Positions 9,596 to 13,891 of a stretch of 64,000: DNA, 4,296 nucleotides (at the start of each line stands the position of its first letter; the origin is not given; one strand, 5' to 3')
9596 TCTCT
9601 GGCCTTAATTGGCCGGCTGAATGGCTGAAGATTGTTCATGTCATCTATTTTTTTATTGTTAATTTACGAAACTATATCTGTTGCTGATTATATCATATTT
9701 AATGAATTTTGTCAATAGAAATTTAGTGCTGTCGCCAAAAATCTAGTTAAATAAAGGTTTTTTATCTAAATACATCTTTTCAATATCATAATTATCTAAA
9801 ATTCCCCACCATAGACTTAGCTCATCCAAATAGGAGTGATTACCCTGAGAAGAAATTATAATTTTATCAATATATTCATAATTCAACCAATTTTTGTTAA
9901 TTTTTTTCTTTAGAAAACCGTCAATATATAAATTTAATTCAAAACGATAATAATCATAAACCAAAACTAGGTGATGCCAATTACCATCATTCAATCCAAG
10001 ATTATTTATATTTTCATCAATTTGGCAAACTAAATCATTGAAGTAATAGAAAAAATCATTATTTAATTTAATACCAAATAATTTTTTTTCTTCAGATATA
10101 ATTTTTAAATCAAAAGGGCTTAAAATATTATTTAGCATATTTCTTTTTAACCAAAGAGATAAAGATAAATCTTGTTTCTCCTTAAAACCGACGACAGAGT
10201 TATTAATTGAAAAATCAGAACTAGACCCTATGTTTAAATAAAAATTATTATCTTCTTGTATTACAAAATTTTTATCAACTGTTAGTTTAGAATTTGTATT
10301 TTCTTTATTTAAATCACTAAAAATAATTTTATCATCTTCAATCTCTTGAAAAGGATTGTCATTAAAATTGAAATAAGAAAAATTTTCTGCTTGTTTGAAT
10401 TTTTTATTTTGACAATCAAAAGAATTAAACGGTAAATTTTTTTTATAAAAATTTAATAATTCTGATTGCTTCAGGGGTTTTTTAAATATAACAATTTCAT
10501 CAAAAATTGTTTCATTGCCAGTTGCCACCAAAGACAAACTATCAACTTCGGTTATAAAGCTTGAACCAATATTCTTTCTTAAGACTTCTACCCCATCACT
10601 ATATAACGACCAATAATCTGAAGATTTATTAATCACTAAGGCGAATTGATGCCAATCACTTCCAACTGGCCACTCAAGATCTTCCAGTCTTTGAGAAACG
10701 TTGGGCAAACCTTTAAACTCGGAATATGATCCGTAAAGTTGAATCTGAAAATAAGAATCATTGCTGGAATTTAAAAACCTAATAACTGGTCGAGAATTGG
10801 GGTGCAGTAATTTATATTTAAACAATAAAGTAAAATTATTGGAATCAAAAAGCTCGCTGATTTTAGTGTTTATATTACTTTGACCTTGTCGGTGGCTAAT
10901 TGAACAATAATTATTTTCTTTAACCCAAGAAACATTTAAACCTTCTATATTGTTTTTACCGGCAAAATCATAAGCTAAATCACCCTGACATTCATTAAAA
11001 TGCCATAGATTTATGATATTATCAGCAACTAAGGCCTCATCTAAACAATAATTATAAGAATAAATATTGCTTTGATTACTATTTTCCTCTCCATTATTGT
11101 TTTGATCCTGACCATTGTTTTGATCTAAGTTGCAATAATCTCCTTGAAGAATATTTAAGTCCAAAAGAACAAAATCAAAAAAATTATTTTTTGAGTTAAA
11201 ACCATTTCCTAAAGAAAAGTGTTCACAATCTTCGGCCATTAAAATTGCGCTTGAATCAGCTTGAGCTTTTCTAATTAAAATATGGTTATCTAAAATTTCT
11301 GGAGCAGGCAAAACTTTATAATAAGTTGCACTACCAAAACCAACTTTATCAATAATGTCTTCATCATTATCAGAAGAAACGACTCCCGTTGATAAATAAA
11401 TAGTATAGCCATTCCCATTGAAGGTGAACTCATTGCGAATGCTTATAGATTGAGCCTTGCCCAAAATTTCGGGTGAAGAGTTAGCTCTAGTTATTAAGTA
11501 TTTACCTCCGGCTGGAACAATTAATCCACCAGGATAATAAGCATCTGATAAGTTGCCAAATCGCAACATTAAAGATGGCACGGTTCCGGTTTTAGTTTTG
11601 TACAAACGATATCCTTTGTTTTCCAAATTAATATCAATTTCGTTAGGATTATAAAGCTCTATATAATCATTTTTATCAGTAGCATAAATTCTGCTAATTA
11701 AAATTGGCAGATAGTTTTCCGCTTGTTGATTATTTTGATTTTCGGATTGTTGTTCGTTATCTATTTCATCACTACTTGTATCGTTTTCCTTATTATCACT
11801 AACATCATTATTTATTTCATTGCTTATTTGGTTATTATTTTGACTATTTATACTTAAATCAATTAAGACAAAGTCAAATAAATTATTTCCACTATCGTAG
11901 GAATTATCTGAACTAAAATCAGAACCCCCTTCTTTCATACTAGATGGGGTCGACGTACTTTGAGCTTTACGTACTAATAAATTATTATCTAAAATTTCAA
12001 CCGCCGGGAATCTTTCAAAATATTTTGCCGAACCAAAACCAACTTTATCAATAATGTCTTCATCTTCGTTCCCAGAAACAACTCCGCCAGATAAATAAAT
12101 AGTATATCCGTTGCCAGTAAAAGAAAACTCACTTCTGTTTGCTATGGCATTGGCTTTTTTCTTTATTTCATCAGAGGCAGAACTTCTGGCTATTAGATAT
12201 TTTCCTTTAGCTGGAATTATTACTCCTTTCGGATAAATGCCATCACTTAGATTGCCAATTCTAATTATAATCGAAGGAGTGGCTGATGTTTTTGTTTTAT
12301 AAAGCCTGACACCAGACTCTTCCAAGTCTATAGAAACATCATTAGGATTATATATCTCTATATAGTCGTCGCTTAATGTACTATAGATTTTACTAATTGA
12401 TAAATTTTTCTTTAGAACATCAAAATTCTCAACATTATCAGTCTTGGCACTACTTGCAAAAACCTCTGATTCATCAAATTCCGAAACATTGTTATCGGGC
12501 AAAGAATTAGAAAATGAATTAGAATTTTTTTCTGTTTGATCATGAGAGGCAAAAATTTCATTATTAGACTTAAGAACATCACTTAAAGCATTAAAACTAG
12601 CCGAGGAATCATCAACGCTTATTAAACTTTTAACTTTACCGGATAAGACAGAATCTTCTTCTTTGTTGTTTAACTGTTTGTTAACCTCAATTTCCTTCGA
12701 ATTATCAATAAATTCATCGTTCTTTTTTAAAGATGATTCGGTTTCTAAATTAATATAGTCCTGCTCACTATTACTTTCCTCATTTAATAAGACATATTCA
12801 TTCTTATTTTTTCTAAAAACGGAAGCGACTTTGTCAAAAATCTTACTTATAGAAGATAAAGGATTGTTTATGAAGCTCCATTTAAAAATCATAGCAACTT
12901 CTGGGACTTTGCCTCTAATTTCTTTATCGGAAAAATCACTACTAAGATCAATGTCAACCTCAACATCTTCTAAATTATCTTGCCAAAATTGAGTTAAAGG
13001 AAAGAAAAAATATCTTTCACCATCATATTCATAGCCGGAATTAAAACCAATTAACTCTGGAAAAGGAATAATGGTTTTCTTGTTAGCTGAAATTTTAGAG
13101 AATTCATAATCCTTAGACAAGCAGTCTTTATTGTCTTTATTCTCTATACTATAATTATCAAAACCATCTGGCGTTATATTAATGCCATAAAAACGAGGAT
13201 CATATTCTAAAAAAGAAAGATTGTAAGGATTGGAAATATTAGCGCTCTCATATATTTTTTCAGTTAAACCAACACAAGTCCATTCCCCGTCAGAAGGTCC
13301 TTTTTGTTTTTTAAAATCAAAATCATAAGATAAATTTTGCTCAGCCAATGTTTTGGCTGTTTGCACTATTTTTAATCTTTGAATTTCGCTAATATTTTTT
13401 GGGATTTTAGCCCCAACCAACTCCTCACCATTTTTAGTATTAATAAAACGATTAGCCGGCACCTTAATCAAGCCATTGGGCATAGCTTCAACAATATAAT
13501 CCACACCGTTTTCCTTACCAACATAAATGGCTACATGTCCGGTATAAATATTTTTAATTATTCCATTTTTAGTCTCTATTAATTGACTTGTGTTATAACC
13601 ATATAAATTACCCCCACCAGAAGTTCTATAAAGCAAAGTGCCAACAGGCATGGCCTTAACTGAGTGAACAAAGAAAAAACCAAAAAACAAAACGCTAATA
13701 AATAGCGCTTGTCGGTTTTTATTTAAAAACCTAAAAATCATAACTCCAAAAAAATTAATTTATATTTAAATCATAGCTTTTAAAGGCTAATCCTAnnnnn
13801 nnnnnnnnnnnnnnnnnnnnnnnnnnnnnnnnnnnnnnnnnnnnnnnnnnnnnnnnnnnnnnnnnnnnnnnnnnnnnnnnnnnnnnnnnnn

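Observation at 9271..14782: Three-gene surface module built around a 1332-aa permuted-papain / LTD / LamG protein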

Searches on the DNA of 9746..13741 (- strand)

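Call 19: search_rna_families(sources=[L001, L006, L011, L013, L017, L023, L025], threshold=gathering)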
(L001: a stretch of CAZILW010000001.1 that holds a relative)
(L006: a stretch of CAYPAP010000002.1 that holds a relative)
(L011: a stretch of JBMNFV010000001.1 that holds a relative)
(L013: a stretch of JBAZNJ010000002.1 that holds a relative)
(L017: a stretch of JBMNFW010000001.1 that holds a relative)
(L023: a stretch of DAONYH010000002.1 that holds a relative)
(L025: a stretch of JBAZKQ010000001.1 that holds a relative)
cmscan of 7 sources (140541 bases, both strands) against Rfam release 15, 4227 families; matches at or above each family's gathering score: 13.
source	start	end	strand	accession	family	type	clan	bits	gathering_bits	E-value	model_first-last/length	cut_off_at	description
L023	11797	12189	+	RF00010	RNaseP_bact_a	Gene; ribozyme;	CL00002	220.1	100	9.8e-70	1-367/367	no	Bacterial RNase P class A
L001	12516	12872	+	RF00010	RNaseP_bact_a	Gene; ribozyme;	CL00002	211.2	100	9.6e-67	1-367/367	no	Bacterial RNase P class A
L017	13919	14254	+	RF00010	RNaseP_bact_a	Gene; ribozyme;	CL00002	200.3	100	5e-63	1-367/367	no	Bacterial RNase P class A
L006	11607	11998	+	RF00010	RNaseP_bact_a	Gene; ribozyme;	CL00002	197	100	6.6e-62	1-367/367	no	Bacterial RNase P class A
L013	12089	12505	+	RF00010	RNaseP_bact_a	Gene; ribozyme;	CL00002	190.8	100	8.2e-60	1-367/367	no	Bacterial RNase P class A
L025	11909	12306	+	RF00010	RNaseP_bact_a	Gene; ribozyme;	CL00002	185.5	100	5e-58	1-367/367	no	Bacterial RNase P class A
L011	11853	12216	+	RF00010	RNaseP_bact_a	Gene; ribozyme;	CL00002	174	100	4e-54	1-367/367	no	Bacterial RNase P class A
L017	20032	20113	-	RF00005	tRNA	Gene; tRNA;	CL00001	64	29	3.1e-11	1-71/71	no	tRNA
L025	17578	17661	-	RF00005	tRNA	Gene; tRNA;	CL00001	59.8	29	4.5e-10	1-71/71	no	tRNA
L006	17358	17439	-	RF00005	tRNA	Gene; tRNA;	CL00001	59.2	29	6.6e-10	1-71/71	no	tRNA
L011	16643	16726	-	RF00005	tRNA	Gene; tRNA;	CL00001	56.1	29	4.7e-09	1-71/71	no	tRNA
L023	17258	17341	-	RF00005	tRNA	Gene; tRNA;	CL00001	55.8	29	5.6e-09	1-71/71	no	tRNA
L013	17654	17737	-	RF00005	tRNA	Gene; tRNA;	CL00001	54.3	29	1.4e-08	1-71/71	no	tRNA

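Call 87: search_rna_families(sources=[L002, L005, L008, L019], threshold=gathering)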
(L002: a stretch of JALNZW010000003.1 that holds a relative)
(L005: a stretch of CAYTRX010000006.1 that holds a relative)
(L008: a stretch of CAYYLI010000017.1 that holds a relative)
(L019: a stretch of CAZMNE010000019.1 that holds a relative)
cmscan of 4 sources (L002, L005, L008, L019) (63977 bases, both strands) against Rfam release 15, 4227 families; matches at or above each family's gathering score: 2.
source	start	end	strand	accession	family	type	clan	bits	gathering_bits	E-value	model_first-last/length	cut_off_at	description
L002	12732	13092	+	RF00010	RNaseP_bact_a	Gene; ribozyme;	CL00002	203.7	100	1.6e-64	1-367/367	no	Bacterial RNase P class A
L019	6546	6932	+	RF00010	RNaseP_bact_a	Gene; ribozyme;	CL00002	200.3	100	2.2e-63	1-367/367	no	Bacterial RNase P class A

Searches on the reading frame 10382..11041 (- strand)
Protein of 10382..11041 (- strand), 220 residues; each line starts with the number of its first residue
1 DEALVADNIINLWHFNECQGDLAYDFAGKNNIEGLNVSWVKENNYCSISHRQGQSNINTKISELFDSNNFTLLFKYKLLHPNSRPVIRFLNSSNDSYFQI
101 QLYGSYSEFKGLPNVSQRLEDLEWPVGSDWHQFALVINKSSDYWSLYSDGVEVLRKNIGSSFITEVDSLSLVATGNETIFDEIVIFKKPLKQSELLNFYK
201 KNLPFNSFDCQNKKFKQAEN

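Call 56: search_protein_families(library=pfam, proteins=[window:10382-11041:-], max_evalue=0.1)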
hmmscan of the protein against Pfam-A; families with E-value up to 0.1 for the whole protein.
window:10382-11041:- (220 aa): 1 family
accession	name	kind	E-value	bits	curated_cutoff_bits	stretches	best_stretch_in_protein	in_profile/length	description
PF13385.13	Laminin_G_3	-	0.00018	22.1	27.6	1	54-194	4-149/151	Concanavalin A-like lectin/glucanases superfamily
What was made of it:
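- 10460..10882 (-): LamG / concanavalin-like module 1, aa 954-1094. Call 56: Laminin_G_3 at 22.1 bits alone, below the cut-off.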

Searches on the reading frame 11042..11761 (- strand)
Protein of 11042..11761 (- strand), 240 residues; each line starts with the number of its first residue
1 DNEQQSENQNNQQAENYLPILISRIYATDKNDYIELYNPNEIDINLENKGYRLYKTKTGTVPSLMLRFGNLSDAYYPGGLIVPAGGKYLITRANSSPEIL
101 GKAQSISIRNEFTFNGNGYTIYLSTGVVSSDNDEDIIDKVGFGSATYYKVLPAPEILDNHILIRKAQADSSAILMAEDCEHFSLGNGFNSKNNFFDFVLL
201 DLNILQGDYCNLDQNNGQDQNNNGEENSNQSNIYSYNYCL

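Call 56: search_protein_families(library=pfam, proteins=[window:11042-11761:-], max_evalue=0.1)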
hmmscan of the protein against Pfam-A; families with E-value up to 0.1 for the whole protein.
window:11042-11761:- (240 aa): 1 family
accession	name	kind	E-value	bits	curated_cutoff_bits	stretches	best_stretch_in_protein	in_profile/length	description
PF00932.25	LTD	-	2.3e-08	34.8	34.3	1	17-141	5-106/109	Lamin Tail Domain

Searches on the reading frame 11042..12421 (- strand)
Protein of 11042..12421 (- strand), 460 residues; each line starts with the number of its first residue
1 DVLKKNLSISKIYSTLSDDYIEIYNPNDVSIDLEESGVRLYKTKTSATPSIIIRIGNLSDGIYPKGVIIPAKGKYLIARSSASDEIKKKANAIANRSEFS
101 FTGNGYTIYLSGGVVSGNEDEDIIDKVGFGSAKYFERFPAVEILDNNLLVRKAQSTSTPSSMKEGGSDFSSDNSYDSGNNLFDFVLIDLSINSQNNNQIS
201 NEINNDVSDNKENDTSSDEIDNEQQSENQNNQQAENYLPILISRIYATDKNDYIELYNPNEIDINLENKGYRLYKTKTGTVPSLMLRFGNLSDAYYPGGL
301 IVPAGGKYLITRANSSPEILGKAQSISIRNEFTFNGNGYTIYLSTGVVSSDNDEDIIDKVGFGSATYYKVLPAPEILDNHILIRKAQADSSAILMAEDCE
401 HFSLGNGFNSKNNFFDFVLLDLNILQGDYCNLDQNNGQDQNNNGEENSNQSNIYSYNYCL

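Call 71: search_solved_structures(query=window:11042-12421:-, max_evalue=1)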
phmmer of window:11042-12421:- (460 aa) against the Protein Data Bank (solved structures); distinct sequences matched with E-value up to 1: 0.

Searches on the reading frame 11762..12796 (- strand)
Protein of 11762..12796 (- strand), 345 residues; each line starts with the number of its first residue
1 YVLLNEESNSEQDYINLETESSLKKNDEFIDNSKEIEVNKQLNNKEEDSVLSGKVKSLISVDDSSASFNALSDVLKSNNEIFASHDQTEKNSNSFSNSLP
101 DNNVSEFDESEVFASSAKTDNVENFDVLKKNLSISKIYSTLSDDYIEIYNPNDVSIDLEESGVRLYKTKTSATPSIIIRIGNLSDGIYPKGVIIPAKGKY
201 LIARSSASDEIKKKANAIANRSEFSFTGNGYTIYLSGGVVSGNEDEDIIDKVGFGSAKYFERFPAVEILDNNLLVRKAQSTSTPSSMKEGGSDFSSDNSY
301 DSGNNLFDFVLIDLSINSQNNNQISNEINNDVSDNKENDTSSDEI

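Call 56: search_protein_families(library=pfam, proteins=[window:11762-12796:-], max_evalue=0.1)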
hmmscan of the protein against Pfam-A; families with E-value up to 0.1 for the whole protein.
window:11762-12796:- (345 aa): 1 family
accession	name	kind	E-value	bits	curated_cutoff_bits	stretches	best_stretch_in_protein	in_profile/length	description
PF00932.25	LTD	-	3.5e-07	31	34.3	1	130-237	6-96/109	Lamin Tail Domain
